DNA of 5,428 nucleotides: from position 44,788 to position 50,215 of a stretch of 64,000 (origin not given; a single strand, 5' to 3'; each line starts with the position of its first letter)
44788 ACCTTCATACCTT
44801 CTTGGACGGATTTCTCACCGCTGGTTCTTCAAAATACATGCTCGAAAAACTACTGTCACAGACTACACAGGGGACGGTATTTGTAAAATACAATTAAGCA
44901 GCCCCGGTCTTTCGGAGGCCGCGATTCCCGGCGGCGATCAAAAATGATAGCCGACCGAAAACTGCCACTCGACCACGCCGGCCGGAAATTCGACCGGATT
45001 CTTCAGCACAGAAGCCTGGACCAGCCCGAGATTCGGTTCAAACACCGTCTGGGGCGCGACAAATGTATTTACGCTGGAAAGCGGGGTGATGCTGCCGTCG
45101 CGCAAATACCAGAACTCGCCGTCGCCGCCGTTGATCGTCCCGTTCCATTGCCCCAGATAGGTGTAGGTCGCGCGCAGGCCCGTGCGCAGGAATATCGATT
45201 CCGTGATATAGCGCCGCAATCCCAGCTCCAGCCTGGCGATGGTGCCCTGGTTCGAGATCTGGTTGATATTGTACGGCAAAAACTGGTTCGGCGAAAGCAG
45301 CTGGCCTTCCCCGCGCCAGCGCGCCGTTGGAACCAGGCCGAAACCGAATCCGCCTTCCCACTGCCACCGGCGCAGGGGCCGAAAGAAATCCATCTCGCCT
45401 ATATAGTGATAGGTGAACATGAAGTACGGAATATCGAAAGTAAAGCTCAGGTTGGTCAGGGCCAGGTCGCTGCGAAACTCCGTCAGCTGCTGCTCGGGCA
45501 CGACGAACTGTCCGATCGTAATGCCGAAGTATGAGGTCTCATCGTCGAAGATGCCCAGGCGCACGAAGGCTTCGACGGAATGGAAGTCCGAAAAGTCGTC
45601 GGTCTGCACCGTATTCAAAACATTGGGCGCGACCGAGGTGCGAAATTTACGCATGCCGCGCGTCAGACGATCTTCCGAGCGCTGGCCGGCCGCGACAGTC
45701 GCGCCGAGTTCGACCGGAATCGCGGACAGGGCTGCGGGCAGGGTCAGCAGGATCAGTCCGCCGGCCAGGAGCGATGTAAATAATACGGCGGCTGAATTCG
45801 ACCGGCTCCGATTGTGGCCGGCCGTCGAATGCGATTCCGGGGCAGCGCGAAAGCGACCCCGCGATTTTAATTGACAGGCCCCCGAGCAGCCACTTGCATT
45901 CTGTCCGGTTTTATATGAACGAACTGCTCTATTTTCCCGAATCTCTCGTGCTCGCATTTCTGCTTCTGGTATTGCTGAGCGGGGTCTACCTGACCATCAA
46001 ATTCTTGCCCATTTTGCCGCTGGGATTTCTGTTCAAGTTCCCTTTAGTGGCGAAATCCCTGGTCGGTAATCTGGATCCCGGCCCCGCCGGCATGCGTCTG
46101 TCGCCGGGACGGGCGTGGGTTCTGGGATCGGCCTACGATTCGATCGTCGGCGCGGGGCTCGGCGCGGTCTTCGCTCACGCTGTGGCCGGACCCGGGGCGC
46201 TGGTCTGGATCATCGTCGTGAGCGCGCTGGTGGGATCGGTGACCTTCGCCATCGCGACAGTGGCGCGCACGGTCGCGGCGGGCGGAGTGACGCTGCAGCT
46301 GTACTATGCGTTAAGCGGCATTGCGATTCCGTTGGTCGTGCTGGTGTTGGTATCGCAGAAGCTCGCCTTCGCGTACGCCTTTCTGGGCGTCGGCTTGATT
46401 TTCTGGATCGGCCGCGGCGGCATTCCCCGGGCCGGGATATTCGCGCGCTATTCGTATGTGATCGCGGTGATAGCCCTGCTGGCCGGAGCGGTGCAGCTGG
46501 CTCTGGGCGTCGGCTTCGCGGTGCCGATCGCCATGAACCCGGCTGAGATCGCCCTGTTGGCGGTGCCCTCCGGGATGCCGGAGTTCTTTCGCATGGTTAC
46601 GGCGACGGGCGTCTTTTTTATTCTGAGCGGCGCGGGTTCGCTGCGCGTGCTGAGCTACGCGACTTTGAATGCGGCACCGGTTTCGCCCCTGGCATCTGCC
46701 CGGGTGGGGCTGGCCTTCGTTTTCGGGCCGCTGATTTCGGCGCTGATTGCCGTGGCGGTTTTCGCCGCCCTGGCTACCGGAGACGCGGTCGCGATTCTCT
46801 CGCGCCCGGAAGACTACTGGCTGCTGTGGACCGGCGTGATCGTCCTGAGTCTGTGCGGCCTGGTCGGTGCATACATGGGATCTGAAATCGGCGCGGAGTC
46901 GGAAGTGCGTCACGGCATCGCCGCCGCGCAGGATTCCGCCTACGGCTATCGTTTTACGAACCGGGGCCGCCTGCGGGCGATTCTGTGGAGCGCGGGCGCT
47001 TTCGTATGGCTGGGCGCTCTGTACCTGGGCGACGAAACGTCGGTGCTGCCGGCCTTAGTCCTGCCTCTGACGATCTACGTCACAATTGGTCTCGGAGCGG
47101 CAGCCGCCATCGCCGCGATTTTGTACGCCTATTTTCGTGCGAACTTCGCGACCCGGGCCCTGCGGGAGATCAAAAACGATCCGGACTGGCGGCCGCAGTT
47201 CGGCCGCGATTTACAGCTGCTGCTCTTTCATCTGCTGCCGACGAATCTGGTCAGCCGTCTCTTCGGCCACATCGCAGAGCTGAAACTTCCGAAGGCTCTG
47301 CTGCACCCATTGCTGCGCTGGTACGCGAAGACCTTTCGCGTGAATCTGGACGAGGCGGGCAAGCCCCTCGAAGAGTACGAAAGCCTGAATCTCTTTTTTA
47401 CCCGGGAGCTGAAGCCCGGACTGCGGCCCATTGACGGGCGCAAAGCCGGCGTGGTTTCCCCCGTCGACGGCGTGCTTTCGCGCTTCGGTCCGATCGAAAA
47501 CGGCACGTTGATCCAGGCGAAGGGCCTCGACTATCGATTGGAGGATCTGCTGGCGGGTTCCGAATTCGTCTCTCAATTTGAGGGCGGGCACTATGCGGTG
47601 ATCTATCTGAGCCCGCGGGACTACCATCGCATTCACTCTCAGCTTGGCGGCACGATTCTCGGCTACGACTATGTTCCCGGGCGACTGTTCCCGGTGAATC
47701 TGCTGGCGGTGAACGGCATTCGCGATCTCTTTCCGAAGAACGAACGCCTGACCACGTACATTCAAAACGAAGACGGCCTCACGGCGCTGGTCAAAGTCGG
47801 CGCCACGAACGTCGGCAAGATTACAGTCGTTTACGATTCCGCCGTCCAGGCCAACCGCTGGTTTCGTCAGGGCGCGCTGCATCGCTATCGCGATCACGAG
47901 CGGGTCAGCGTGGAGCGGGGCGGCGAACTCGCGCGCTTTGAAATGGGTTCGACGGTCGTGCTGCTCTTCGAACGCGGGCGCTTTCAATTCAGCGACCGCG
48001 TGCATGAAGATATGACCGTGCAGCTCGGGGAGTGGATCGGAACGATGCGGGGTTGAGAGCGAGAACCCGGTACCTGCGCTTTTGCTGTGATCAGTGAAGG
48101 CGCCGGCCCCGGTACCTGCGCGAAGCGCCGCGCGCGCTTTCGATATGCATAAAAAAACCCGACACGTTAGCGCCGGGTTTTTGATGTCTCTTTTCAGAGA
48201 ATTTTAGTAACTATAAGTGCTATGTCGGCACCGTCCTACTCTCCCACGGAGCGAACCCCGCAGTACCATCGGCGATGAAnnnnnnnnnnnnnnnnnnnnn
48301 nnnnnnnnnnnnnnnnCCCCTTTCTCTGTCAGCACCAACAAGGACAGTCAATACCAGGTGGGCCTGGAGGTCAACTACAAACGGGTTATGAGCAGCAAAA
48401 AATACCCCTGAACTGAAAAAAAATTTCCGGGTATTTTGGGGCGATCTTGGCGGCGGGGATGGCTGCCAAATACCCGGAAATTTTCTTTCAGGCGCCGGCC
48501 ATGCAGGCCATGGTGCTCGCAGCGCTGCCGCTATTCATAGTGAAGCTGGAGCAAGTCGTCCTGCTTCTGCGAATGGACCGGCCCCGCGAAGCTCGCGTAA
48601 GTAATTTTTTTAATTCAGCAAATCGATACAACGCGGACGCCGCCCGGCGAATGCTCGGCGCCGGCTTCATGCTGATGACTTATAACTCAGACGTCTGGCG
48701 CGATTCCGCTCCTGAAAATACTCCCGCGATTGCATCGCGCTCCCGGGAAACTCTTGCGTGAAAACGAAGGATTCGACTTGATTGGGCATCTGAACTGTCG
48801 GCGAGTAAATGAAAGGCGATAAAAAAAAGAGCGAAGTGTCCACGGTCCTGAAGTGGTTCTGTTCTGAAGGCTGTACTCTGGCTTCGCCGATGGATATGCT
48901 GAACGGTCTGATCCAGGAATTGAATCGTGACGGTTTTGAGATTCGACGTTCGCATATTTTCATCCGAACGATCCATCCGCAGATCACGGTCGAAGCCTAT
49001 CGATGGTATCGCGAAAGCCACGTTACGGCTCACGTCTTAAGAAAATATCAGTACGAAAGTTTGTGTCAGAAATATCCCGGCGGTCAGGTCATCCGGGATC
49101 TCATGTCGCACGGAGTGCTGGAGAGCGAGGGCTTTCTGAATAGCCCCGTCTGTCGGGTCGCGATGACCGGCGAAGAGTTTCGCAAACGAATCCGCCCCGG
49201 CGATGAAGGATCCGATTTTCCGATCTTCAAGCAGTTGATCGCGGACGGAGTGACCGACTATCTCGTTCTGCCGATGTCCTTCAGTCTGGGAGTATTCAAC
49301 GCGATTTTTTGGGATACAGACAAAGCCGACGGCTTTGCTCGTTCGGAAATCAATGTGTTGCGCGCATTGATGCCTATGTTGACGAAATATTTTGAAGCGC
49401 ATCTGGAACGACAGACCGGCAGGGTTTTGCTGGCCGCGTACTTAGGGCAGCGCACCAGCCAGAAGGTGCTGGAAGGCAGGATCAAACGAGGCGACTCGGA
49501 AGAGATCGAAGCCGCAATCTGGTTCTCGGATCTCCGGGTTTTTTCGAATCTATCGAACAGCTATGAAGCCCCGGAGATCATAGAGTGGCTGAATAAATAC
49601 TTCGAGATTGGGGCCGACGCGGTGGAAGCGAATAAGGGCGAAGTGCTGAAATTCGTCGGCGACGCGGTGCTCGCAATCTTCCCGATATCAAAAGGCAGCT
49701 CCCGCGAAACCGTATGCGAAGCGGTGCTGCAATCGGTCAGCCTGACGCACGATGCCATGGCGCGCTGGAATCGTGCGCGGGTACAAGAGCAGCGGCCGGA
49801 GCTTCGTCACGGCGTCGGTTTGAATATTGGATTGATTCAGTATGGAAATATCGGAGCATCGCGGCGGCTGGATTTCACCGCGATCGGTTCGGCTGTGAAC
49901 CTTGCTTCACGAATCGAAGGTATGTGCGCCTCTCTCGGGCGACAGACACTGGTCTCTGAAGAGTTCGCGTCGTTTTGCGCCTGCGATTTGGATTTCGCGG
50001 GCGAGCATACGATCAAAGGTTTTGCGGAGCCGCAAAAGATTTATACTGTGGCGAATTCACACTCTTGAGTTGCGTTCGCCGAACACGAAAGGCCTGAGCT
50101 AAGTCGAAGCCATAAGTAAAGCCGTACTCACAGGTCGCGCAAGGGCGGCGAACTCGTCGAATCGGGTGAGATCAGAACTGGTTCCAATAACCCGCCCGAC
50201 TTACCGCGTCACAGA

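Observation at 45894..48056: Phosphatidylserine decarboxylase fused to a ~430-aa, ~10-TM N-terminal domain of unknown function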

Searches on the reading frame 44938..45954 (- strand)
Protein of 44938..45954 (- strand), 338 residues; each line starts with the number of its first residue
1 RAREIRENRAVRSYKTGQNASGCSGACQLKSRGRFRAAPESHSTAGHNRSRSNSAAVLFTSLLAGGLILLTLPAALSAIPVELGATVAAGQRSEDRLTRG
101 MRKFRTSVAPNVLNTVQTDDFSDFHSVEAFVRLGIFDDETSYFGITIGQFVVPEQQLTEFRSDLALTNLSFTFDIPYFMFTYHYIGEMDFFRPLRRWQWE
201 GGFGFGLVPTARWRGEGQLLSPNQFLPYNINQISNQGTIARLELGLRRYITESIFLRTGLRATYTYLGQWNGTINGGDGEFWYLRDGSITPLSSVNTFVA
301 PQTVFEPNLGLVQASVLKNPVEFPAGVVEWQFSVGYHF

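Call 15: search_protein_families(library=pfam, proteins=[window:44938-45954:-], max_evalue=0.001)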
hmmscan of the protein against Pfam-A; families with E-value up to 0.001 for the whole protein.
window:44938-45954:- (338 aa): 0 families

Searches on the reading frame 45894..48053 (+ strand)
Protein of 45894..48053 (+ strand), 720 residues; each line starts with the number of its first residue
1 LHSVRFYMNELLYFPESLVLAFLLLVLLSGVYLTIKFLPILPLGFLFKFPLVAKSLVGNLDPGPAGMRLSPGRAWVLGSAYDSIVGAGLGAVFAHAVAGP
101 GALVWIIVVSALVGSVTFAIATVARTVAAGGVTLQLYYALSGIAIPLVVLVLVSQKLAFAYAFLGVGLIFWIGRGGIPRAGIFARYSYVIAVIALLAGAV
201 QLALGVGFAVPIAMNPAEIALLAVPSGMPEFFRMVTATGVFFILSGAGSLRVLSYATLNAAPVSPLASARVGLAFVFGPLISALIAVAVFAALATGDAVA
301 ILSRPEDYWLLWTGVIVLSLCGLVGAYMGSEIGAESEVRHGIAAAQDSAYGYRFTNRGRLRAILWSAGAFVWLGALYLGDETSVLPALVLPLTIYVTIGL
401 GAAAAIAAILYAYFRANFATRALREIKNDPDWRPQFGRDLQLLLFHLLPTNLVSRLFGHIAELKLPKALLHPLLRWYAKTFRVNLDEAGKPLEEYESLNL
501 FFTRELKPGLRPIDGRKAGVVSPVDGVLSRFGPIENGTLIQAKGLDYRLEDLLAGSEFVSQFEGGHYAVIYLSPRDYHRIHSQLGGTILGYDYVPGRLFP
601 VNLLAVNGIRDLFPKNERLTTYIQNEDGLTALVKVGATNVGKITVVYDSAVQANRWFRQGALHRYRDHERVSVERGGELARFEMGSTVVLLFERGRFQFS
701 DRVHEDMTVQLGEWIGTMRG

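Call 3: search_protein_families(library=pfam, proteins=[window:45894-48053:+], max_evalue=1)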
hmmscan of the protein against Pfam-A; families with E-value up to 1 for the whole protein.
window:45894-48053:+ (720 aa): 1 family
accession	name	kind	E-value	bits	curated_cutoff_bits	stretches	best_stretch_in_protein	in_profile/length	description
PF02666.20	PS_Dcarbxylase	-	3.7e-57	193.6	22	1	498-716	1-197/198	Phosphatidylserine decarboxylase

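Call 4: search_protein_families(library=ncbifam, proteins=[window:45894-48053:+], max_evalue=1)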
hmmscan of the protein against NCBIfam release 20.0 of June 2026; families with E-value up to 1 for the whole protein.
window:45894-48053:+ (720 aa): 6 families
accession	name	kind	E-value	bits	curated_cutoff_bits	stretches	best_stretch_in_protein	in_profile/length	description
TIGR00163.1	PS_decarb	equivalog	4.9e-61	205.9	111.75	1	486-717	2-241/243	archaetidylserine decarboxylase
NF003038.0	PRK03934.1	equivalog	2.5e-59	200.3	285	1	450-718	4-266/267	phosphatidylserine decarboxylase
NF002853.0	PRK03140.1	equivalog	9.6e-59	198.8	307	2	443-647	8-208/262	phosphatidylserine decarboxylase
NF001941.0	PRK00723.1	equivalog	2.1e-41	142.1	371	1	447-702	39-272/297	phosphatidylserine decarboxylase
TIGR00164.2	AS_decarb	equivalog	0.0038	16.5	230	1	511-634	44-149/215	archaetidylserine decarboxylase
NF003685.0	PRK05305.2-5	equivalog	0.065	12.5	183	1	511-637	47-134/198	phosphatidylserine decarboxylase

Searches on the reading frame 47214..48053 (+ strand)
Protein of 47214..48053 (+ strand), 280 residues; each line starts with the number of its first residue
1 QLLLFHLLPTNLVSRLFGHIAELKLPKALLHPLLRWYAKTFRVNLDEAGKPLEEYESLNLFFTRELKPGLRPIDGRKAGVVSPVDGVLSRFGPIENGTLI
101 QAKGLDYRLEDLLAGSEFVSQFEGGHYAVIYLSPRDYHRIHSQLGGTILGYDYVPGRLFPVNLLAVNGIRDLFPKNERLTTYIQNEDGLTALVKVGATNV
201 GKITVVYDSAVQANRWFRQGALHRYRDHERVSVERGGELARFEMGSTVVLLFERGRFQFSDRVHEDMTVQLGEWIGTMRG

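Call 28: search_solved_structures(query=window:47214-48053:+, max_evalue=0.001, show_alignments=1)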
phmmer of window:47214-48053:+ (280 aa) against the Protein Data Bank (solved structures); distinct sequences matched with E-value up to 0.001: 4.
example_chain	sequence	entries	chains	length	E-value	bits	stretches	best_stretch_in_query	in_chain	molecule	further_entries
7cnw_A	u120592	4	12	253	2.2e-39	138.7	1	2-245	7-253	Phosphatidylserine decarboxylase beta chain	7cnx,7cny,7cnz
6l06_A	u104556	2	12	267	2.6e-39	138.4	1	3-245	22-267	Phosphatidylserine decarboxylase beta chain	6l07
8zia_I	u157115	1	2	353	6.3e-05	25.6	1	99-174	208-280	L-tryptophan decarboxylase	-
8x4q_A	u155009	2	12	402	8.4e-05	25.2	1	99-174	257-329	L-tryptophan decarboxylase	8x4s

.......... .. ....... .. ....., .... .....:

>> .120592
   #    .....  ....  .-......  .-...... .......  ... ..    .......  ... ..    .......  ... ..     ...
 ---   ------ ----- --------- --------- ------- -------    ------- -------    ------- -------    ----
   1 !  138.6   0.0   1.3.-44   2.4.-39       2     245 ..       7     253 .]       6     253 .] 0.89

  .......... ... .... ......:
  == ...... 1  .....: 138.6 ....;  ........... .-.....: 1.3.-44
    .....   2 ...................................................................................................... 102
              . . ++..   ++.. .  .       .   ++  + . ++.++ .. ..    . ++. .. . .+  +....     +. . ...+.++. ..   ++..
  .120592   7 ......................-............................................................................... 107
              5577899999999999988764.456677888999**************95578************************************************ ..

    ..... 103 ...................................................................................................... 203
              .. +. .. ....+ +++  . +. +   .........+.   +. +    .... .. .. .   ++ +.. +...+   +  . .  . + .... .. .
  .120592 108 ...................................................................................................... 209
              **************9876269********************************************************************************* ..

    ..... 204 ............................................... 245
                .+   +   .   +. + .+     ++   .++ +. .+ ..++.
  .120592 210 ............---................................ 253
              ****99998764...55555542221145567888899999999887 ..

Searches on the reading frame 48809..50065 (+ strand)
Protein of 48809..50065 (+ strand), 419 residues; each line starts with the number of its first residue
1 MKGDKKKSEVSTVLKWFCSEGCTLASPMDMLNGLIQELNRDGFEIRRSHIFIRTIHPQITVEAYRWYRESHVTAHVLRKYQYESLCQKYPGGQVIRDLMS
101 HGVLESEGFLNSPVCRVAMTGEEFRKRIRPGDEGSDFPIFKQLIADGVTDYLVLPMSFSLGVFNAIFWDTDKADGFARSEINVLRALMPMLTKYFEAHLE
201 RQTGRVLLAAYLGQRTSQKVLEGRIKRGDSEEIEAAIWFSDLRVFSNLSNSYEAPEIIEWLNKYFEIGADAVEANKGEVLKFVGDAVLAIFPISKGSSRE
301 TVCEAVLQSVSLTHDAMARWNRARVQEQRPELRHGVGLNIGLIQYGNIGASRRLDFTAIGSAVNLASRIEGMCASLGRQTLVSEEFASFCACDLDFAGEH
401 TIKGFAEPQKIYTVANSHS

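Call 15: search_protein_families(library=pfam, proteins=[window:48809-50065:+], max_evalue=0.001)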
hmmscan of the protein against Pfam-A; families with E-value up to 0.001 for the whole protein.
window:48809-50065:+ (419 aa): 1 family
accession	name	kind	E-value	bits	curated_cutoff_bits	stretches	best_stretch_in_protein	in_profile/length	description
PF00211.25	Guanylate_cyc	-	5.4e-12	46.1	21.9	1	234-412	8-179/183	Adenylate and Guanylate cyclase catalytic domain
